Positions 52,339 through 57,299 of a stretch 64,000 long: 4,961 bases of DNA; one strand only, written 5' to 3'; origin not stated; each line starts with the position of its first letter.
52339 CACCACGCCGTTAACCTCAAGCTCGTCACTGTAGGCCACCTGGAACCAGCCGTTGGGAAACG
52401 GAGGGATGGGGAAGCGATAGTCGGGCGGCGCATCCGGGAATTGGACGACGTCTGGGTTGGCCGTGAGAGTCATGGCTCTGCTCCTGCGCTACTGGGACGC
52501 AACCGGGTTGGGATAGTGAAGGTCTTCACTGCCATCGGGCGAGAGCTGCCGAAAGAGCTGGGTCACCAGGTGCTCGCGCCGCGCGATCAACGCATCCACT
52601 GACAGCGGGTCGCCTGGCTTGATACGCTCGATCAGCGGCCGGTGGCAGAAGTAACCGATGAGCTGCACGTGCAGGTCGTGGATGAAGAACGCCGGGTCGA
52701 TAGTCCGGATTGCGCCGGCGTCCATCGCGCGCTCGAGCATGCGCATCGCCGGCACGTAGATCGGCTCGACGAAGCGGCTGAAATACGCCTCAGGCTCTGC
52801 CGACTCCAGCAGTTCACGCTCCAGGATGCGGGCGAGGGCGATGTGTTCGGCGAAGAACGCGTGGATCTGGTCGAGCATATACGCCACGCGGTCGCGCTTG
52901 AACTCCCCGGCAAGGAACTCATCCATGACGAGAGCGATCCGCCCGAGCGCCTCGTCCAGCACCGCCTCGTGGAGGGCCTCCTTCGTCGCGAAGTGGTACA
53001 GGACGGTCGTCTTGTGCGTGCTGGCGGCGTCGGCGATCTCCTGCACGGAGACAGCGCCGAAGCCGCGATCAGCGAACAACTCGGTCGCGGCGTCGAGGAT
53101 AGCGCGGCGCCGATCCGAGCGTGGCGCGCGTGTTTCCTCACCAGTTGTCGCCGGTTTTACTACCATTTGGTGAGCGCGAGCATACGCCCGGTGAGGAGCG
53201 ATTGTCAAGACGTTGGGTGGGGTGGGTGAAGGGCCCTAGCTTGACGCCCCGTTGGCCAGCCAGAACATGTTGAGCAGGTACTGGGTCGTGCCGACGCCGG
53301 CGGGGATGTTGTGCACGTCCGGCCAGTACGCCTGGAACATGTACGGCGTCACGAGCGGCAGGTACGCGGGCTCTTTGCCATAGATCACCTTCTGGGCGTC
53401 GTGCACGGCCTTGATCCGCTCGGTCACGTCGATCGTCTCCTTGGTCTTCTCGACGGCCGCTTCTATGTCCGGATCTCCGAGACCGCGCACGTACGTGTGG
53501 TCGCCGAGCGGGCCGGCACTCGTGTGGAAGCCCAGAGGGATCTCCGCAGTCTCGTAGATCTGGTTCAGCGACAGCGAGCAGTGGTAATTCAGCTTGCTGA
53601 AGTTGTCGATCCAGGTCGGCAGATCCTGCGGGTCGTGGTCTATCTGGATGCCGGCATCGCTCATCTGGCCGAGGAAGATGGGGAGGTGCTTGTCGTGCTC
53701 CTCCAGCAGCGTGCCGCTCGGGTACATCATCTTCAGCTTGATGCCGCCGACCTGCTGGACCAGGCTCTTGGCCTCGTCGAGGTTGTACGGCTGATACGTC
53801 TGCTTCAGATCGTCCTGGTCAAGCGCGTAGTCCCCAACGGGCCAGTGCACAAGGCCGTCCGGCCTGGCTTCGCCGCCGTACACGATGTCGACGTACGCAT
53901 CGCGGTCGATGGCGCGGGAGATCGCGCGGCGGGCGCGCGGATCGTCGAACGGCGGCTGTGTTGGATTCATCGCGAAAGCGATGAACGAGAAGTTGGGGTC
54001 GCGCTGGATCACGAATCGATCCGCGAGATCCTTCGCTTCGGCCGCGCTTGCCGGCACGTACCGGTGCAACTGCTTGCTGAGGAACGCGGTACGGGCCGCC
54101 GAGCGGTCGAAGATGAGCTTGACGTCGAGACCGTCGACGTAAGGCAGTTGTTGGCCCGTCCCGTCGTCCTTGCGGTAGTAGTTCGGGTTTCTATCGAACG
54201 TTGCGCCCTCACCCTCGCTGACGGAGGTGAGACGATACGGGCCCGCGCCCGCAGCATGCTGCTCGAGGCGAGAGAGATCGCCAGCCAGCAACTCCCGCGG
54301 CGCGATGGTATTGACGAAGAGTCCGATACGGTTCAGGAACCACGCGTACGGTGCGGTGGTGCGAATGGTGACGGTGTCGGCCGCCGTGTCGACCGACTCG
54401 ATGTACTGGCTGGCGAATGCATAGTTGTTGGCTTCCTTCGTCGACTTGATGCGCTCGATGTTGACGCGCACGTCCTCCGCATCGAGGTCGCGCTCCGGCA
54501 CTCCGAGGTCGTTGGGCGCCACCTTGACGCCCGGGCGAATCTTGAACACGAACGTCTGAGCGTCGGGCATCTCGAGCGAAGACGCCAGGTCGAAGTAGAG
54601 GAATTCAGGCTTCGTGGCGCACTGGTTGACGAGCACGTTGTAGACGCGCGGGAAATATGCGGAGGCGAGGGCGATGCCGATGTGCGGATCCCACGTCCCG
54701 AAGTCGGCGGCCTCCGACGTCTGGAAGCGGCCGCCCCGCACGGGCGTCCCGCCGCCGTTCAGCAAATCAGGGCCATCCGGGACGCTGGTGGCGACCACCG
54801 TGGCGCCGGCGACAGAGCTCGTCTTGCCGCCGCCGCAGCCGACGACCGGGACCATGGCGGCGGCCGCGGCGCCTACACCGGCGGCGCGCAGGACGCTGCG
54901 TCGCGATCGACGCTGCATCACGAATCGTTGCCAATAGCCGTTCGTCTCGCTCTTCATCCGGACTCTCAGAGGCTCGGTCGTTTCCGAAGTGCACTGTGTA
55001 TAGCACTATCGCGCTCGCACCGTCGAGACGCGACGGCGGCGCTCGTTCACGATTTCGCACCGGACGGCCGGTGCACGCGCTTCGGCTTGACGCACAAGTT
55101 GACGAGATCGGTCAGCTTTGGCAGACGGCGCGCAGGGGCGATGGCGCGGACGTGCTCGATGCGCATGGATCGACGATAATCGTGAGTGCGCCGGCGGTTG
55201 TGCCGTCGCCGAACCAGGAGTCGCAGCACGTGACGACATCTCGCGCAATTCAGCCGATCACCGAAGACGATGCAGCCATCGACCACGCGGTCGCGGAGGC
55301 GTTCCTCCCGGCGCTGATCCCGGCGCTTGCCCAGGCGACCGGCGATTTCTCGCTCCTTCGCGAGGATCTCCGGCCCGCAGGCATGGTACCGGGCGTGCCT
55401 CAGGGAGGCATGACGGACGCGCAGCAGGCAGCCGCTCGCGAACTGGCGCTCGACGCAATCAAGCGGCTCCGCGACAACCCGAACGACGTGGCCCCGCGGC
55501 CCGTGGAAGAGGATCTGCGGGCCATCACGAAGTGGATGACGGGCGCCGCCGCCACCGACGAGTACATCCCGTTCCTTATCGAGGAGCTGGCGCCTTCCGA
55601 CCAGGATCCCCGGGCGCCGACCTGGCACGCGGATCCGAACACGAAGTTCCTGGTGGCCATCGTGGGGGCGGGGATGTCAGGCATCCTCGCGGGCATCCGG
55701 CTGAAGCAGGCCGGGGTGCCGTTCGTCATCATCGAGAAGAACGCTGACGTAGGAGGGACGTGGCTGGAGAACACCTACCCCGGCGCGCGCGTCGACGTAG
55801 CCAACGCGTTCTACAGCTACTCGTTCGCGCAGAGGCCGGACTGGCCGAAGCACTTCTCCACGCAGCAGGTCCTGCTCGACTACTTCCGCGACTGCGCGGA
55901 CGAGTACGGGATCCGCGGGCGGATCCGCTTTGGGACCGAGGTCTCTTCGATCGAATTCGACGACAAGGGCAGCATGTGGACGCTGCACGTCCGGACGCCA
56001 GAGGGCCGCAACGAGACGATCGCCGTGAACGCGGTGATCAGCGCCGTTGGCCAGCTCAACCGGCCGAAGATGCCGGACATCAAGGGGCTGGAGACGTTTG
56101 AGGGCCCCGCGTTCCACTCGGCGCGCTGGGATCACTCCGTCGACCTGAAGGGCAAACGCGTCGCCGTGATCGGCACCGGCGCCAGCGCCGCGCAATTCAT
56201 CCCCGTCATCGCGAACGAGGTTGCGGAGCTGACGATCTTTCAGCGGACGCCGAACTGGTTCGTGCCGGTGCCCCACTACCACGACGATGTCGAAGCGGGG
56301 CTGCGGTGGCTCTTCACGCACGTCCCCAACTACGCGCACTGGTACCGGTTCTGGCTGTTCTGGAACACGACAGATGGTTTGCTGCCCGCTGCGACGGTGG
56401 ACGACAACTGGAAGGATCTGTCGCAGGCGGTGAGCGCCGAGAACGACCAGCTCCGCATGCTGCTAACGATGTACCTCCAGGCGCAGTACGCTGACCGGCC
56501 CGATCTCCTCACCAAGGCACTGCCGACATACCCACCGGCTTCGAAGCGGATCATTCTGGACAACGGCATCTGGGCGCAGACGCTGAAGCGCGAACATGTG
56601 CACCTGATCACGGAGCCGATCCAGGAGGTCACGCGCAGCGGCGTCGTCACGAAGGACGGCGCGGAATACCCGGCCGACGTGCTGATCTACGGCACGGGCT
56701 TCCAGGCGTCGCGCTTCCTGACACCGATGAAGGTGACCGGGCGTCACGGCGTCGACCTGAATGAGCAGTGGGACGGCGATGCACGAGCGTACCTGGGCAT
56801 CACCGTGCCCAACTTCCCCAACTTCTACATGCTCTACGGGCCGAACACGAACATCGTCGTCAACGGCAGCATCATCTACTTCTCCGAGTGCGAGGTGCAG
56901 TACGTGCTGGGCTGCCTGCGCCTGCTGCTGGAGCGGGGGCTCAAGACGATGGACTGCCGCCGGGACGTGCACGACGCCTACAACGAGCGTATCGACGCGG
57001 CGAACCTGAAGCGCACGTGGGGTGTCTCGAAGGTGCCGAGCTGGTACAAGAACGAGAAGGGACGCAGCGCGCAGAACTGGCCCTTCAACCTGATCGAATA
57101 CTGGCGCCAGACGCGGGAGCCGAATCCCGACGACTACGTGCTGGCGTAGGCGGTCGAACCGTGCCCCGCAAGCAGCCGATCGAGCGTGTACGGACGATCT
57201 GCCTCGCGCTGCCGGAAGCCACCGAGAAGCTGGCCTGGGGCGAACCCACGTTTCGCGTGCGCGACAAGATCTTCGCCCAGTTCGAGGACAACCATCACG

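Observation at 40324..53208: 13-kb unidirectional catabolic cluster resembling actinobacterial sterol/branched-lipid side-chain degradation loci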

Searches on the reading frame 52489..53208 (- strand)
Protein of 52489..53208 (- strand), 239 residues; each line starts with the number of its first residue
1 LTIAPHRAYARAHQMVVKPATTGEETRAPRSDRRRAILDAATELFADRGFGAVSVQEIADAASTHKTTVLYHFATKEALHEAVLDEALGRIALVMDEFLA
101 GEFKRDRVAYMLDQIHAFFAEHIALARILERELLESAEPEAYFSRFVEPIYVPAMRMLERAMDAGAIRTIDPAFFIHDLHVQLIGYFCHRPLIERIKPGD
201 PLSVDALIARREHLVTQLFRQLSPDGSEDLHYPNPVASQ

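Call 4: search_protein_families(library=pfam, proteins=[window:52489-53208:-])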
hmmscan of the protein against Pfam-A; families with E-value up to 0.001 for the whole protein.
window:52489-53208:- (239 aa): 1 family
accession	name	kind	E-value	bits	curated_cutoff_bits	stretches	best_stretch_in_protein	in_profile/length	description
PF00440.29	TetR_N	-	1.7e-15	57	24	1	37-83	1-47/47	Bacterial regulatory proteins, tetR family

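Call 6: search_protein_families(library=ncbifam, proteins=[window:52489-53208:-], max_evalue=0.00001)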
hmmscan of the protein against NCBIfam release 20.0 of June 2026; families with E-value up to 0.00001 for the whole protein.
window:52489-53208:- (239 aa): 17 families
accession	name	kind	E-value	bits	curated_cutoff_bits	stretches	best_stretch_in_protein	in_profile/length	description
NF037937.1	septum_RefZ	equivalog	4.6e-13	49.5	180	1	34-133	1-103/195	forespore capture DNA-binding protein RefZ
NF041196.1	ScbR_bind_reg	equivalog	1.6e-12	48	150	1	34-118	8-94/191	ScbR family autoregulator-binding transcription factor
TIGR03613.1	RutR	equivalog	2.1e-11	44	368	1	31-179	7-156/202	pyrimidine utilization regulatory protein R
NF053731.1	TransRegFasRMycb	equivalog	2.7e-11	43.6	330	1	25-97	4-76/199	HTH-type transcriptional activator FasR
NF050111.1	TransRegSACE7040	equivalog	6.8e-11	42.4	250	1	32-147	1-117/186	SACE_7040 family transcriptional regulator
NF053516.1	TranRepPrsAVib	equivalog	2.4e-10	40.6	300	1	30-103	4-77/208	TetR family transcriptional repressor PsrA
NF011584.0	PRK15008.1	equivalog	1.2e-09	38.3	230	1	21-88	8-74/212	HTH-type transcriptional regulator RutR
TIGR03968.1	mycofact_TetR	equivalog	3.1e-09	36.7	224.9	1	28-98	5-75/190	mycofactocin system transcriptional regulator MftR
NF007949.0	PRK10668.1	equivalog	3.8e-08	33.1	271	1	28-99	7-78/216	multidrug efflux transporter transcriptional repressor AcrR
NF033703.1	transcr_KstR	equivalog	1.5e-07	31.2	280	1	30-162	5-135/185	cholesterol catabolism transcriptional regulator KstR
TIGR03384.1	betaine_BetI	equivalog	4.4e-07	29.8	201.3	1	31-107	7-84/189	choline-binding transcriptional repressor BetI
NF007430.0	PRK09975.1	equivalog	6.4e-07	28.7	274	1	26-106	5-84/220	acrEF/envCD operon transcriptional regulator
NF051852.1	efflux_TF_MtrR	exception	9.7e-07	28.8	280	1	33-101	11-79/205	multidrug efflux system transcriptional repressor MtrR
NF053878.1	FATransRegFadRBac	equivalog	1.6e-06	28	200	1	33-136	4-108/190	fatty acid metabolism transcriptional regulator FadR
NF058643.1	TranRegCurRPseudo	equivalog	2.2e-06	27.4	300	1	31-100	6-75/193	TetR family transcriptional repressor CurR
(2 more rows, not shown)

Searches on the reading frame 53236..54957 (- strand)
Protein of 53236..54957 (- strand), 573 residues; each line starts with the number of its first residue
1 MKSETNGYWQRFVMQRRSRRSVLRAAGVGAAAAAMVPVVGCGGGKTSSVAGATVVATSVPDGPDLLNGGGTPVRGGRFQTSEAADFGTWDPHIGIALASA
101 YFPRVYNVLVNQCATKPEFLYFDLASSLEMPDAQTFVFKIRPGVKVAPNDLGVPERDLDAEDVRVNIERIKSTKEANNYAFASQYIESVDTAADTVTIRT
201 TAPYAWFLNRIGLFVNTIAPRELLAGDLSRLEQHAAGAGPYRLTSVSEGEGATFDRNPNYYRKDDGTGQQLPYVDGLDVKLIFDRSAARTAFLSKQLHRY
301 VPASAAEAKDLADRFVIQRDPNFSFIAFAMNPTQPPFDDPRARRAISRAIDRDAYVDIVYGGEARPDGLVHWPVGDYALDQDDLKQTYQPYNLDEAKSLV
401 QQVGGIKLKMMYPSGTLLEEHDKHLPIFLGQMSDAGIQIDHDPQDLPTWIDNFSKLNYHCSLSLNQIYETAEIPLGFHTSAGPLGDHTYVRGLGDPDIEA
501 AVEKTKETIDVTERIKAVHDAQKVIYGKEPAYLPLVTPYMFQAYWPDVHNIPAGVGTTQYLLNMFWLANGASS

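Call 4: search_protein_families(library=pfam, proteins=[window:53236-54957:-])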
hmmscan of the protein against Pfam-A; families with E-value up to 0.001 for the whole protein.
window:53236-54957:- (573 aa): 1 family
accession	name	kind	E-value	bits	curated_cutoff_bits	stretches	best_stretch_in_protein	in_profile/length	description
PF00496.27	SBP_bac_5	-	5.6e-49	167.6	32.4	1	123-444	5-324/368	Bacterial extracellular solute-binding proteins, family 5 Middle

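Call 6: search_protein_families(library=ncbifam, proteins=[window:53236-54957:-], max_evalue=0.00001)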
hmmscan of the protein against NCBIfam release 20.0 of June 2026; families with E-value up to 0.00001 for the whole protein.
window:53236-54957:- (573 aa): 8 families
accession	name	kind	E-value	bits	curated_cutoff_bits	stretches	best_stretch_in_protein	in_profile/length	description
NF011942.0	PRK15413.1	equivalog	3.4e-16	59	594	1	131-402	83-340/512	glutathione ABC transporter substrate-binding protein GsiB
NF011689.0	PRK15109.1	equivalog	1.6e-13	50.2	560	1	120-549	79-521/547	ABC transporter substrate-binding protein SapA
TIGR02294.1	nickel_nikA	equivalog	1.3e-12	47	393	1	81-404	11-326/501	nickel ABC transporter substrate-binding protein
NF045468.1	Opp5A_nikA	equivalog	2.2e-12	46.3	600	1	124-404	61-317/488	nickel ABC transporter substrate-binding protein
NF047575.1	opine_bind_CntA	exception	4.5e-10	38.7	800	1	85-404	46-359/535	staphylopine-dependent metal ABC transporter substrate-binding lipoprotein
NF045467.1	Opp4A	equivalog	1e-09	37.2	650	1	231-404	203-379/556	oligopeptide ABC transporter substrate-binding protein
NF043070.1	DppA_dipep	equivalog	5.2e-09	35.2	1005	1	105-404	60-367/535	dipeptide ABC transporter periplasmic-binding protein DppA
TIGR04028.1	SBP_KPN_01854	hypoth_equivalog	6.6e-07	28.3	468.5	0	131-404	57-330/509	TIGR04028 family ABC transporter substrate-binding protein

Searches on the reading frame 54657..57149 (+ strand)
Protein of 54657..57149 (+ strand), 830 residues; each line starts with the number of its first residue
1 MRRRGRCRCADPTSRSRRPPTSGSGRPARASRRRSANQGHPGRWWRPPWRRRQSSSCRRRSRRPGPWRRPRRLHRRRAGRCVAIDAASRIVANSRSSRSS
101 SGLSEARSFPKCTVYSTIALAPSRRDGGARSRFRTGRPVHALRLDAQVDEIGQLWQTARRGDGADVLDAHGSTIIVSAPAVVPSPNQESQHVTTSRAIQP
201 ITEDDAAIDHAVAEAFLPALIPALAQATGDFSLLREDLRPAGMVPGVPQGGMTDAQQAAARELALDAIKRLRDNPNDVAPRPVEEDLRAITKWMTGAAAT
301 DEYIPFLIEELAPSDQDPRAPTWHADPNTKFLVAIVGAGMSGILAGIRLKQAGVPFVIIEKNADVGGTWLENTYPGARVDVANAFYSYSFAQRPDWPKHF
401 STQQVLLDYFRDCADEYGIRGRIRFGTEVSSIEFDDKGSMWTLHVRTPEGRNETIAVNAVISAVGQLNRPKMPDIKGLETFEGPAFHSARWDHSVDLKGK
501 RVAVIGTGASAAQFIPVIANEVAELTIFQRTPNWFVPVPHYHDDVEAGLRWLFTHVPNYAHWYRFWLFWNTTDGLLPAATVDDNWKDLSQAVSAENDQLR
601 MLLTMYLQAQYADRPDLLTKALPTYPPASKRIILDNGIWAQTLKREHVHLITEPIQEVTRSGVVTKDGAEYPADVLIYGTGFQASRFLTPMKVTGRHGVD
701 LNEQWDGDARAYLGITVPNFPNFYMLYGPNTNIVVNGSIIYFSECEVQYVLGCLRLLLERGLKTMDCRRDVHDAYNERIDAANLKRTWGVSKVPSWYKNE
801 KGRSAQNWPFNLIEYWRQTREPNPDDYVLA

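Call 4: search_protein_families(library=pfam, proteins=[window:54657-57149:+])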
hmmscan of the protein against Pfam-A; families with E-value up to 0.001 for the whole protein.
window:54657-57149:+ (830 aa): 10 families
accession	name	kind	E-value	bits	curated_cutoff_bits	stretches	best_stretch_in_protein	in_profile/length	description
PF00743.25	FMO-like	-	3.5e-18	65.8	22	1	333-536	4-220/532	Flavin-binding monooxygenase-like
PF13738.12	Pyr_redox_3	-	7.3e-16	58.7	30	1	335-541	2-206/305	Pyridine nucleotide-disulphide oxidoreductase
PF07992.20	Pyr_redox_2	-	5.6e-15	56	26.1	1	333-535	3-178/291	Pyridine nucleotide-disulphide oxidoreductase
PF13450.12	NAD_binding_8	-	1.6e-10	41.5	21.9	1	335-382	1-48/68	NAD(P)-binding Rossmann-like domain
PF13434.12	Lys_Orn_oxgnase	-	2.9e-09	37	21.3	1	408-526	99-217/339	L-lysine 6-monooxygenase/L-ornithine 5-monooxygenase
PF01266.30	DAO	-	3e-06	27.5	27.9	0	333-368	2-38/353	FAD dependent oxidoreductase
PF01494.25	FAD_binding_3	-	9.6e-05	22.2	22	0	333-364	4-35/349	FAD binding domain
PF00890.30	FAD_binding_2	-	0.00086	19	20.4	0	333-368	2-37/414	FAD binding domain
PF13454.12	NAD_binding_9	-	0.00091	19.7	21.8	0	334-466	1-154/155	FAD-NAD(P)-binding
PF12831.13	FAD_oxidored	-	0.00093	19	27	0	333-369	2-38/416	FAD dependent oxidoreductase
